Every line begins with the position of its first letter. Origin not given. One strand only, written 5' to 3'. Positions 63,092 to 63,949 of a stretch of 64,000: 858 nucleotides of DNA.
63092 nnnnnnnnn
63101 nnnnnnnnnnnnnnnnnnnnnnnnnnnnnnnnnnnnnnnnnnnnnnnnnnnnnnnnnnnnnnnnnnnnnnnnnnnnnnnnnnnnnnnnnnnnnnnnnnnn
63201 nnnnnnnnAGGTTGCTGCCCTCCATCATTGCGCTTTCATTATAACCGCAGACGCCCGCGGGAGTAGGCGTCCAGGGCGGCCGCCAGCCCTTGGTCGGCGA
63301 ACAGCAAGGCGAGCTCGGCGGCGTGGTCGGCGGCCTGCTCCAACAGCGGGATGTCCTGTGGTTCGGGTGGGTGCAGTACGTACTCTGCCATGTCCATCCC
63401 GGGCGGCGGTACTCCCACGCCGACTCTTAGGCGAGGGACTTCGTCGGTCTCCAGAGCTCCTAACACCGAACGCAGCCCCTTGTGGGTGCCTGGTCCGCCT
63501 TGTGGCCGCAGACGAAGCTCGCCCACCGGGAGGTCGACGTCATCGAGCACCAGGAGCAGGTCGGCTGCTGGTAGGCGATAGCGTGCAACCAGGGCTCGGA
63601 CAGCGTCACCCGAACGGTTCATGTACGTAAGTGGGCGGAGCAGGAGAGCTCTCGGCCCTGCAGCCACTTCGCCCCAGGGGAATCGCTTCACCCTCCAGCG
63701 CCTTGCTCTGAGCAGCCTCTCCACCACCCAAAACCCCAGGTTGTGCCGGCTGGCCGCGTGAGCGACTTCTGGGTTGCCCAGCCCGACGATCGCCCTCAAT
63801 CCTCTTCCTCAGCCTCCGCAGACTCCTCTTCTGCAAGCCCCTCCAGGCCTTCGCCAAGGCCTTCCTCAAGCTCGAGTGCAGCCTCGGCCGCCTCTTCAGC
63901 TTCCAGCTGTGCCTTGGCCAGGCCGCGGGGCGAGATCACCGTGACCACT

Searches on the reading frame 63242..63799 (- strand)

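Call 92: search_protein_families(library=pfam, proteins=[window:63242-63799:-], max_evalue=0.00001)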
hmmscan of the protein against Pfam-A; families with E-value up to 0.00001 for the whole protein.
window:63242-63799:- (186 aa): 1 family
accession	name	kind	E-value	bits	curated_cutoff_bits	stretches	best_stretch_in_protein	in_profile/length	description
PF01195.25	Pept_tRNA_hydro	-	1.5e-47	162.3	27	1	4-178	2-181/183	Peptidyl-tRNA hydrolase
